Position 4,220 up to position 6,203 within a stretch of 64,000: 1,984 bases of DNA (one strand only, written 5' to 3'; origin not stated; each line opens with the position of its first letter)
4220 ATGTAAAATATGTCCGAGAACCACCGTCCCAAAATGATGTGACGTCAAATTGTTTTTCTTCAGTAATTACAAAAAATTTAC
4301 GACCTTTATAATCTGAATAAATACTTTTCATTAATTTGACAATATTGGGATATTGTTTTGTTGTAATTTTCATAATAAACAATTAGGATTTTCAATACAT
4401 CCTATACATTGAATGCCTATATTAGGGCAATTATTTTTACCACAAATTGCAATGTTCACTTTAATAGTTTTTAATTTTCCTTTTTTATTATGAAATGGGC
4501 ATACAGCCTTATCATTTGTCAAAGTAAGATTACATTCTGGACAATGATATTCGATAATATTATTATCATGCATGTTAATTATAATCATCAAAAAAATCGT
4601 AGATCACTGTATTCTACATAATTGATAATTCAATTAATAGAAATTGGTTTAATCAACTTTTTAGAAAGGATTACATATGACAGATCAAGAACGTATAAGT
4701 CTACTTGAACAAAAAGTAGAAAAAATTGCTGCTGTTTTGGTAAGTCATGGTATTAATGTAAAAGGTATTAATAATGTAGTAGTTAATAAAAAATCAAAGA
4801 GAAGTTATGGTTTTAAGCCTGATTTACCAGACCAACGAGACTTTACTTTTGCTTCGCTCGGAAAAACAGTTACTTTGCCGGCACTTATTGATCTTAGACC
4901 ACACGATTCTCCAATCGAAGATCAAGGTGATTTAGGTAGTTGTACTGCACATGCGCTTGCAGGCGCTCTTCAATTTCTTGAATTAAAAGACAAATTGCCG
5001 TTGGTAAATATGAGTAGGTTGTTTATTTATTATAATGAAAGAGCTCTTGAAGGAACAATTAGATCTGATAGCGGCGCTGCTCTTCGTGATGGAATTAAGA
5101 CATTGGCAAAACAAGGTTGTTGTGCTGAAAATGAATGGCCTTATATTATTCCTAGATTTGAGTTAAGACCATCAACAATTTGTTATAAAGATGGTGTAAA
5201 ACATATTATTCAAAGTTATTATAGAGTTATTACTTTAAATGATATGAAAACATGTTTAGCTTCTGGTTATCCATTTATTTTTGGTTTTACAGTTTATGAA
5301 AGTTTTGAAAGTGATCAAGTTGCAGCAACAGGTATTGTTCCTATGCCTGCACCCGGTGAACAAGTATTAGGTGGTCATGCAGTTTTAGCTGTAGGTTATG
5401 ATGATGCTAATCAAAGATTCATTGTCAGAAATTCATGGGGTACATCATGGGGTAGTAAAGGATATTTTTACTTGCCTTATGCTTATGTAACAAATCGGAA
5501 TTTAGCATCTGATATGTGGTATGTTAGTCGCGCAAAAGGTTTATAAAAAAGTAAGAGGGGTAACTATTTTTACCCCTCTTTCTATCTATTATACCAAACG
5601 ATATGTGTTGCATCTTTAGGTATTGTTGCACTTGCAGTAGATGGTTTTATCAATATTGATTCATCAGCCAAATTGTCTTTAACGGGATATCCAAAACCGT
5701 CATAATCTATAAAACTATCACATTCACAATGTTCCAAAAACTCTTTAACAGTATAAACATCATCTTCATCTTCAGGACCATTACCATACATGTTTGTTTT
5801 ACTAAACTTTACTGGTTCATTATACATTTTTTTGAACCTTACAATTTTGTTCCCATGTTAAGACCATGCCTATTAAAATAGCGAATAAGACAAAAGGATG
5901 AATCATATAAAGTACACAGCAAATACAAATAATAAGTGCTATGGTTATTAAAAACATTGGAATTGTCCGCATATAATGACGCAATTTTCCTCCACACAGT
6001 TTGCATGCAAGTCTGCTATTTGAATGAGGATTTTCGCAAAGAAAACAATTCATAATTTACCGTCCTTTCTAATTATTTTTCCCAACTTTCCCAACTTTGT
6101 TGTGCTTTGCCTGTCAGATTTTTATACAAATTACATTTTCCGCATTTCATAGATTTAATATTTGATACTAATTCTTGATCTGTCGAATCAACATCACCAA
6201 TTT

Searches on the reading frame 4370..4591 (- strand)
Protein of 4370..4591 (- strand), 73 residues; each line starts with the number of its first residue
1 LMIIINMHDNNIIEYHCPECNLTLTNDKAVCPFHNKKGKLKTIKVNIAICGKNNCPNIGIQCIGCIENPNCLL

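Call 35: search_protein_families(library=ncbifam, proteins=[window:4370-4591:-], max_evalue=0.1)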
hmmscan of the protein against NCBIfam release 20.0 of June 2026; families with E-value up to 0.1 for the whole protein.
window:4370-4591:- (73 aa): 1 family
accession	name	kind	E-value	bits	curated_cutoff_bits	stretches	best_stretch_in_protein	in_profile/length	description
NF002126.0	PRK00964.1-4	subfamily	0.041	13.5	161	1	29-69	28-69/186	tetrahydromethanopterin S-methyltransferase subunit A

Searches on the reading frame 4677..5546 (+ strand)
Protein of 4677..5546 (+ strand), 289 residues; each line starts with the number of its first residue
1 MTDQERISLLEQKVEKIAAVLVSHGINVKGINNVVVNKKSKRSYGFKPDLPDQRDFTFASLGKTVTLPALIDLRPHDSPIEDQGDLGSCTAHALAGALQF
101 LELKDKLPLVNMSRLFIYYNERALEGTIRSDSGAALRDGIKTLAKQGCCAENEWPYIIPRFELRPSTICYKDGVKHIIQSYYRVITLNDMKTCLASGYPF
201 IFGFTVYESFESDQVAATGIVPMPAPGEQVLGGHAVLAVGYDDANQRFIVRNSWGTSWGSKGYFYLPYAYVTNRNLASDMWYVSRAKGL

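Call 36: search_protein_families(library=pfam, proteins=[window:4677-5546:+], max_evalue=0.01)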
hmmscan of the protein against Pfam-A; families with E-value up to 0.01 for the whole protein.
window:4677-5546:+ (289 aa): 3 families
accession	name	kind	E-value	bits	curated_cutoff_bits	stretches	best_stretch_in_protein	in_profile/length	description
PF00112.29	Peptidase_C1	-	2.5e-15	57.6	20.7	1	68-270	2-206/220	Papain family cysteine protease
PF13529.12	Peptidase_C39_2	-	0.002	19.1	24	1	183-254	85-143/143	Peptidase_C39 like family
PF03051.21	Peptidase_C1_2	-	0.0048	16.2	22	1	236-270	363-401/438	Peptidase C1-like family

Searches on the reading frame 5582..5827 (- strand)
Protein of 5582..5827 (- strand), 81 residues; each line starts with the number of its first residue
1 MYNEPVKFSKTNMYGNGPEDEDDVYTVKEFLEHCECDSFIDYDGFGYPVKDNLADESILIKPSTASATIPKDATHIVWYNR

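Call 3: search_protein_families(library=pfam, proteins=[window:5582-5827:-], max_evalue=0.1)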
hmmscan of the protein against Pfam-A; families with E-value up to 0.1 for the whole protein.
window:5582-5827:- (81 aa): 0 families

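Call 4: search_protein_families(library=phrogs, proteins=[window:5582-5827:-], max_evalue=0.01)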
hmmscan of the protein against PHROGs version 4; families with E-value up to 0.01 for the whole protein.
window:5582-5827:- (81 aa): 1 family
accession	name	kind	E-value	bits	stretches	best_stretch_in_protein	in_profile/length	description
phrog_14149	-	unknown function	7.2e-16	59.3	1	22-81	13-67/67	-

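Call 35: search_protein_families(library=ncbifam, proteins=[window:5582-5827:-], max_evalue=0.1)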
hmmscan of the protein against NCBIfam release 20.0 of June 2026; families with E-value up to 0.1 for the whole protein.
window:5582-5827:- (81 aa): 0 families

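Call 65: search_dna_similar(query=window:5582-5827:-, collection=phages, mode=protein, max_evalue=0.001, max_rows=15)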
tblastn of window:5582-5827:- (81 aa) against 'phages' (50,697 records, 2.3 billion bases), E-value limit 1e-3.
Records with a match: 9; places in all: 9; records where one place covers at least 80% of the query: 5.
Best place of each record, by identity: <60% 9.
By first word of the organism name: Yersinia 4; Ruegeria 1; Roseobacter 1; uncultured 1; Bacteriophage 1; Phaeobacter 1.
By host as written in the record: - 6; Ruegeria pomeroyi DSS-3 2; Phaeobacter inhibens DSM 17395 1.
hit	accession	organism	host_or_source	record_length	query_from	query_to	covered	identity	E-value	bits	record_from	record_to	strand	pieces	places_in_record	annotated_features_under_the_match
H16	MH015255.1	Ruegeria phage vB_RpoS-V10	Ruegeria pomeroyi DSS-3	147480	23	81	73%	55.9%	8e-12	64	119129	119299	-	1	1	hypothetical protein (x2)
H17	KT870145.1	Roseobacter phage DSS3P8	Ruegeria pomeroyi DSS-3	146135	23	81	73%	54.2%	6e-11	62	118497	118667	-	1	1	hypothetical protein (x2)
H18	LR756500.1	uncultured phage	metagenomic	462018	3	81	98%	38.8%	6e-8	53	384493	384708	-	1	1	record has no annotation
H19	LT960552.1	Yersinia phage fHe-Yen9-03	-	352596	4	81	96%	36.3%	7e-7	50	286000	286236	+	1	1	g408: hypothetical protein | g408: ribosome_binding_site | g409: hypothetical protein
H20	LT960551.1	Yersinia phage fHe-Yen9-04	-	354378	4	81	96%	36.3%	7e-7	50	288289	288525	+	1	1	g405: hypothetical protein | g405: ribosome_binding_site | g406: hypothetical protein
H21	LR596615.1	Yersinia phage fHe-Yen9-04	-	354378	4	81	96%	36.3%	7e-7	50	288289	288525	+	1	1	g405: hypothetical protein | g405: ribosome_binding_site | g406: hypothetical protein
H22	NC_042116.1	Yersinia phage fHe-Yen9-04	-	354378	4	81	96%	36.3%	7e-7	50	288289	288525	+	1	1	g405: hypothetical protein | g405: ribosome_binding_site | g406: hypothetical protein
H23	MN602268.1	Bacteriophage DSS3_MAL1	-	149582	20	81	77%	36.7%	2e-7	52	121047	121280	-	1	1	hypothetical protein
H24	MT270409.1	Phaeobacter phage MD18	Phaeobacter inhibens DSM 17395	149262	18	81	79%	33.7%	1e-6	49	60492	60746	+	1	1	hypothetical protein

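Call 74: search_protein_families(library=padloc, proteins=[window:5582-5827:-], max_evalue=0.01)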
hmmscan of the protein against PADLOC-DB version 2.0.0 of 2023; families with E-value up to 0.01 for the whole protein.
window:5582-5827:- (81 aa): 0 families

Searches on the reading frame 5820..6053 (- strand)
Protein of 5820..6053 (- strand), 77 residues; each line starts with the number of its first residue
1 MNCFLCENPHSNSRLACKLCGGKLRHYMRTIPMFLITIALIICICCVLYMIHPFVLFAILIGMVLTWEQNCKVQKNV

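Call 3: search_protein_families(library=pfam, proteins=[window:5820-6053:-], max_evalue=0.1)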
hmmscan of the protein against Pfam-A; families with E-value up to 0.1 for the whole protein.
window:5820-6053:- (77 aa): 1 family
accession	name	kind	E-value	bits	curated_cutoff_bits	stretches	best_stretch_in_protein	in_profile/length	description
PF06024.17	Orf78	-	0.071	13.8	29.4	1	28-56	58-86/101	Orf78 (ac78)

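Call 4: search_protein_families(library=phrogs, proteins=[window:5820-6053:-], max_evalue=0.01)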
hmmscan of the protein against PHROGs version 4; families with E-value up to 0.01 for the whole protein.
window:5820-6053:- (77 aa): 0 families

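Call 35: search_protein_families(library=ncbifam, proteins=[window:5820-6053:-], max_evalue=0.1)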
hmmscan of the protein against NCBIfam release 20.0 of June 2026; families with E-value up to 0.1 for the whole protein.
window:5820-6053:- (77 aa): 0 families

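Call 74: search_protein_families(library=padloc, proteins=[window:5820-6053:-], max_evalue=0.01)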
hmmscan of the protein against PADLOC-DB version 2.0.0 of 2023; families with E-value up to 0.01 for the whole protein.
window:5820-6053:- (77 aa): 0 families

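Call 98: search_dna_similar(query=window:5820-6053:-, collection=phages, mode=protein, max_evalue=0.01, max_rows=10)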
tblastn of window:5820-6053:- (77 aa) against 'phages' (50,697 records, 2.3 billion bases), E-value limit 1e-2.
No match.
